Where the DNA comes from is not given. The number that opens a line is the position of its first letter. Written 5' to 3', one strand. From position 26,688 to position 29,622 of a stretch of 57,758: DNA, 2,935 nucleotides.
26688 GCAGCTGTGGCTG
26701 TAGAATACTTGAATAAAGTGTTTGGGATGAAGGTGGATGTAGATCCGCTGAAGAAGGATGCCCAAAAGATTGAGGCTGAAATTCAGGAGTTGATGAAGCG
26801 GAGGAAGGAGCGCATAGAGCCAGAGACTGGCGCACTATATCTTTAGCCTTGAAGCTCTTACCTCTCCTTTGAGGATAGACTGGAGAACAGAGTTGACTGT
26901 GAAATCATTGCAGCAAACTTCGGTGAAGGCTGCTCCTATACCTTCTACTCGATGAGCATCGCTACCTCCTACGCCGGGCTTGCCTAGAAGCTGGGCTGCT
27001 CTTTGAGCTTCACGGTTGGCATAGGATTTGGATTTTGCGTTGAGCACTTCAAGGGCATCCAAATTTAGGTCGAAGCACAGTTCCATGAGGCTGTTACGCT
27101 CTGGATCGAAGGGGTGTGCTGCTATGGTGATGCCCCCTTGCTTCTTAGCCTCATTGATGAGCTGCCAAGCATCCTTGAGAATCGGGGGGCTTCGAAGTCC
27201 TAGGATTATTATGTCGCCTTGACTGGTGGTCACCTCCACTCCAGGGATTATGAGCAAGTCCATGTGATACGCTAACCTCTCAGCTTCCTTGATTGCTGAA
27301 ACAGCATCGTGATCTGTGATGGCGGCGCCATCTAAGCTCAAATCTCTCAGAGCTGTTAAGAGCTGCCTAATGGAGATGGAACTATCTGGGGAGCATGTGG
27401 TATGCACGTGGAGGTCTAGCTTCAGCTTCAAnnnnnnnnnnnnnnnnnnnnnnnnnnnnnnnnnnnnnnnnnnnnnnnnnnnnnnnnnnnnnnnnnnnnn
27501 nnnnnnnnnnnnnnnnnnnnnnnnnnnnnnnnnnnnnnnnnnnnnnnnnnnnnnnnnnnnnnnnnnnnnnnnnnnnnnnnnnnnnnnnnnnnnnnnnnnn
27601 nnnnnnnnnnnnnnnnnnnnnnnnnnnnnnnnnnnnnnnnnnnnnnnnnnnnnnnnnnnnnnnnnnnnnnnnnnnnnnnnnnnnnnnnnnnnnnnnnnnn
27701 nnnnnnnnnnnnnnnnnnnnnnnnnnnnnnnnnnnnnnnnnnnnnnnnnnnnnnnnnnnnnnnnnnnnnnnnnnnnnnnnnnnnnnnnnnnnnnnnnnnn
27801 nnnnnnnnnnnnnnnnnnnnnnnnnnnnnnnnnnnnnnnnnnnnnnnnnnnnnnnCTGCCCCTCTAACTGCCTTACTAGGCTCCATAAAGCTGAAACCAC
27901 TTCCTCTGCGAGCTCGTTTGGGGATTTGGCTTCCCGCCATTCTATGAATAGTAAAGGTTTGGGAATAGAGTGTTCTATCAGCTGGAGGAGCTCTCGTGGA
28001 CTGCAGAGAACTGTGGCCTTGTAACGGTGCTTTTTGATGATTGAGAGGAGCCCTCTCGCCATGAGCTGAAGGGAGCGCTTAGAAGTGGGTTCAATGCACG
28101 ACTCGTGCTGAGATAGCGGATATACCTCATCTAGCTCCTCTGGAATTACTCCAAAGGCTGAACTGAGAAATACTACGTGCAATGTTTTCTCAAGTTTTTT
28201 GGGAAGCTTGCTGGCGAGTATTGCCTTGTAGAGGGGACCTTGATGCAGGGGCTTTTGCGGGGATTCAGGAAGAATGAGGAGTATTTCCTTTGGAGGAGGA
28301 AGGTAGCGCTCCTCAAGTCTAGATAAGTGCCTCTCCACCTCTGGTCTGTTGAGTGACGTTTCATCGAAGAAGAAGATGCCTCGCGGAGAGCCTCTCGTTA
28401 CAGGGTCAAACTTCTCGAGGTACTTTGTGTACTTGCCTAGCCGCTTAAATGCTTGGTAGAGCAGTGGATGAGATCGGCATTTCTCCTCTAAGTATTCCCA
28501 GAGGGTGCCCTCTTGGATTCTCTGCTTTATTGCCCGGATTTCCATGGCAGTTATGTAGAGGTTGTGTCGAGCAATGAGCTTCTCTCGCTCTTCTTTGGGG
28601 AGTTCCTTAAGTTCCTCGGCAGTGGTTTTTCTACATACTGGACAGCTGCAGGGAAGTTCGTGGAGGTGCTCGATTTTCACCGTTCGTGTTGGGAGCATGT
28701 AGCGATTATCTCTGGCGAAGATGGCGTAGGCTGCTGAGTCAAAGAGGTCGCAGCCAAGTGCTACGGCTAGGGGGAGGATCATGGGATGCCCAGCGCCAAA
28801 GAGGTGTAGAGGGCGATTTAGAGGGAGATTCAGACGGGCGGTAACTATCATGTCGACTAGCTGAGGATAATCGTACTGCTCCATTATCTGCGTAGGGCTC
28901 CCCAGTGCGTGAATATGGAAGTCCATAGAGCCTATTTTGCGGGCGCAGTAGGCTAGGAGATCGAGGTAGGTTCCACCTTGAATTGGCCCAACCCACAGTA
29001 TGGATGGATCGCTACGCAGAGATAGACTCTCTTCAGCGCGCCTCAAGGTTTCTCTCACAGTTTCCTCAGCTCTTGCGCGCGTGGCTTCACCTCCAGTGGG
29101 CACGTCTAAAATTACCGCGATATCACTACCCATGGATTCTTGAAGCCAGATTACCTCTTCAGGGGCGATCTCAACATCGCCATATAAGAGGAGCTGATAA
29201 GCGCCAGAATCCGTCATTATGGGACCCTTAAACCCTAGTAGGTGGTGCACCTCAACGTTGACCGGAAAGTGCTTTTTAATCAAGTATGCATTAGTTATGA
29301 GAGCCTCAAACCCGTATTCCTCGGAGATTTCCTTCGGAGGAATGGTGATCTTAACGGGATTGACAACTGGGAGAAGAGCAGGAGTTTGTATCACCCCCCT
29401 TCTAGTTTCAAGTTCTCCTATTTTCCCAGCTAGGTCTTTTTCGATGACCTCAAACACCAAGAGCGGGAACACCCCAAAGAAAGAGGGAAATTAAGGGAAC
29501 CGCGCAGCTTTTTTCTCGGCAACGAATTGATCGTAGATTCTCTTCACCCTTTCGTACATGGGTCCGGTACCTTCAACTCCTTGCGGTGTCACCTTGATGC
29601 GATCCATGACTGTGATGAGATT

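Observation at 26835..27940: Stand-alone GGDEF / Cas10-palm-like cyclase domain translationally coupled to a PHP phosphoesterase in an archaeon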

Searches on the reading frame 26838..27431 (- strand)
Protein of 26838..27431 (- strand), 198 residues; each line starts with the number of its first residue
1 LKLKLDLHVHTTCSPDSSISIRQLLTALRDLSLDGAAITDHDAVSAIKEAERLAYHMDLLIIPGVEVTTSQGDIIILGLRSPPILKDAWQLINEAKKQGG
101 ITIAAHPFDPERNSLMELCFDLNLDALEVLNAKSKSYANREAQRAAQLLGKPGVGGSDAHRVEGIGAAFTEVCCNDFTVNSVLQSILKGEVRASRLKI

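Call 3: search_protein_families(library=pfam, proteins=[window:26838-27431:-], max_evalue=1)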
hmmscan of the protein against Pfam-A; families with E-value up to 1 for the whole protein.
window:26838-27431:- (198 aa): 2 families
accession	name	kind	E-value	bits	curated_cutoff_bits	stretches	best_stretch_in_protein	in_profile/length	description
PF13263.12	PHP_C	-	1.8e-15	56.7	21.3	1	137-191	2-56/56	PHP-associated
PF02811.25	PHP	-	5.8e-09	36.9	26.4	1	6-70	1-66/164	PHP domain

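Call 4: search_protein_families(library=ncbifam, proteins=[window:26838-27431:-], max_evalue=1)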
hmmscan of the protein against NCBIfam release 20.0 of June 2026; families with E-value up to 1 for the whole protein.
window:26838-27431:- (198 aa): 19 families
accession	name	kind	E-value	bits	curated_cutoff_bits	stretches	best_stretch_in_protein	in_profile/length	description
NF038032.1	CehA_McbA_metalo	domain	2.8e-22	79.5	80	1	4-193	4-215/315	CehA/McbA family metallohydrolase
NF041577.1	nside_bi_sphtase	equivalog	1.7e-10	40.5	400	1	3-79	2-79/276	3',5'-nucleoside bisphosphate phosphatase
NF045780.1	TrlF_fam_ATP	equivalog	4.1e-10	39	350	1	4-77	7-93/944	TrlF family AAA-like ATPase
NF047791.1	RNaseRnm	equivalog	1.1e-09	38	375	1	5-79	3-80/275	RNase RNM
NF041661.1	Cycl_ph_dihydrol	equivalog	1.4e-07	31.1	500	1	6-69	1-63/259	phosphoribosyl 1,2-cyclic phosphate 1,2-diphosphodiesterase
TIGR01856.1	hisJ_fam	subfamily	1.9e-05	24.5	90.2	2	120-173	200-251/252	histidinol-phosphatase HisJ family protein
NF042955.1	Ppl_antiphage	equivalog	3.4e-05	22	1000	2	4-79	6-96/882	anti-phage protein Ppl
NF004086.0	PRK05588.1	equivalog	6e-05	23.2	321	1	6-56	3-51/255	histidinol phosphate phosphatase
TIGR01405.1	polC_Gram_pos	equivalog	0.00016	19.5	1043.45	1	4-72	104-173/1211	DNA polymerase III subunit alpha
NF006702.0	PRK09248.1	domain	0.00026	20.6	264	1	1-64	1-62/246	PHP domain-containing protein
NF004981.0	PRK06361.1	equivalog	0.00096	18.6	117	1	5-69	2-73/217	histidinol phosphate phosphatase domain-containing protein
NF005596.0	PRK07328.1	subfamily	0.0011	18.4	202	1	118-172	191-243/269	histidinol-phosphatase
NF005298.0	PRK06826.1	equivalog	0.0013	16.5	1260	1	6-71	7-73/1151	DNA polymerase III subunit alpha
NF001688.0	PRK00448.1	equivalog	0.0013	16.3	873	1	5-74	339-409/1445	PolC-type DNA polymerase III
NF005996.1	PRK08123.1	equivalog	0.0038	16.5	133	1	133-171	222-260/262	histidinol-phosphatase HisJ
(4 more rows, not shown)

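Call 20: search_protein_families(library=padloc, proteins=[window:26838-27431:-], max_evalue=1)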
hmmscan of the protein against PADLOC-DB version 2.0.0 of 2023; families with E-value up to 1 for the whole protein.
window:26838-27431:- (198 aa): 3 families
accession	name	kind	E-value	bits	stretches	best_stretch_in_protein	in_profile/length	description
PDLC04680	PDC-M49A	-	5.2e-08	29.9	1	4-78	3-79/674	-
PDLC04678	PDC-M49A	-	0.00037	16.9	1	1-76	1-79/681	-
PDLC02208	Ppl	-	0.011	11.9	1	3-67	8-88/894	-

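Call 38: search_solved_structures(query=window:26838-27431:-, max_evalue=0.001)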
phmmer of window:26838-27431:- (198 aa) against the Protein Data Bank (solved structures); distinct sequences matched with E-value up to 0.001: 6.
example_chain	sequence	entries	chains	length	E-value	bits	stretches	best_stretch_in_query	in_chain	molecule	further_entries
3e0f_A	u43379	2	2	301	2.6e-11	47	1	6-76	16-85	Putative Metal-dependent Phosphoesterase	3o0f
6wvs_A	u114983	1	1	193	2.8e-08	37.1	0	57-109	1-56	DeNovoTIM15 hyperstable de novo TIM barrel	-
9etk_A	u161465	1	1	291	3.4e-08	36.8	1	3-95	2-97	Metal-dependent phosphoesterases (PHP family)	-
6yqx_A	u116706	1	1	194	1.7e-05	28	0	59-107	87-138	de novo designed TIM barrel DeNovoTIM13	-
7p12_A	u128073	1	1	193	1.9e-05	27.8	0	59-106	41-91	DeNovoTIM13-SB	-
7ug9_A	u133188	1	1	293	0.00014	25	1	5-80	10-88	5'-3' exoribonuclease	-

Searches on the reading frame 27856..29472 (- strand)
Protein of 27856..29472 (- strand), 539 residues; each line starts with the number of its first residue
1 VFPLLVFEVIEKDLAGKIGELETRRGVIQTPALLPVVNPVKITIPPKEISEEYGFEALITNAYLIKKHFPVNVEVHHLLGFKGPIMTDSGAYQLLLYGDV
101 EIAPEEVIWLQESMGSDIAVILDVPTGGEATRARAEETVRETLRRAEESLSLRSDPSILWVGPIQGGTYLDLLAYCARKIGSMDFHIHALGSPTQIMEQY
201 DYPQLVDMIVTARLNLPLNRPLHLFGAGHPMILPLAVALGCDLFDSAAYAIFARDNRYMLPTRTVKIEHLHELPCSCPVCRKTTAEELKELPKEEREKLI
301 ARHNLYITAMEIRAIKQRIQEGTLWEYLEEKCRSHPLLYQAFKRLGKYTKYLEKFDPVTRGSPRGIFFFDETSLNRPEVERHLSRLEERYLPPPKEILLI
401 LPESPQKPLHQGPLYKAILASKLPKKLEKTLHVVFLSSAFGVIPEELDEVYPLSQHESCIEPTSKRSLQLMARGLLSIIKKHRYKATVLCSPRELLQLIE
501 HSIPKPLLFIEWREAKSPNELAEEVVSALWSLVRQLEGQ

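Call 3: search_protein_families(library=pfam, proteins=[window:27856-29472:-], max_evalue=1)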
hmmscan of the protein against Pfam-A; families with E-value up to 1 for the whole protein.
window:27856-29472:- (539 aa): 2 families
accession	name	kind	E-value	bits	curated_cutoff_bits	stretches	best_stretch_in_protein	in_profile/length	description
PF01702.25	TGT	-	1.6e-80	271.3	26.3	1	16-336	3-356/357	Queuine tRNA-ribosyltransferase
PF17884.7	DUF5591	-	1.8e-12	47.8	26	1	379-495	1-113/150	Domain of unknown function (DUF5591)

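Call 4: search_protein_families(library=ncbifam, proteins=[window:27856-29472:-], max_evalue=1)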
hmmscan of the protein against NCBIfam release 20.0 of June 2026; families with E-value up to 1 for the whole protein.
window:27856-29472:- (539 aa): 5 families
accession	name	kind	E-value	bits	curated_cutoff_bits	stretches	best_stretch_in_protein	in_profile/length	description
TIGR00432.2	arcsn_tRNA_tgt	equivalog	4.5e-171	569.1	350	1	7-458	1-439/441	tRNA guanosine(15) transglycosylase TgtA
TIGR00449.1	tgt_general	superfamily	1.3e-69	234.9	47.6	1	7-336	1-363/367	tRNA-guanine transglycosylase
NF040592.1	tRNA_mod_ArcS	equivalog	2.6e-49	168.3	440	1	201-488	110-386/575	archaeosine synthase subunit alpha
TIGR00430.1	Q_tRNA_tgt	equivalog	3.4e-29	102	306.75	2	100-332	118-360/368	tRNA guanosine(34) transglycosylase Tgt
NF053620.1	ArchsnAlpArcSThp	equivalog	3.1e-20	72.1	600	2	301-518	149-362/515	archaeosine synthase subunit alpha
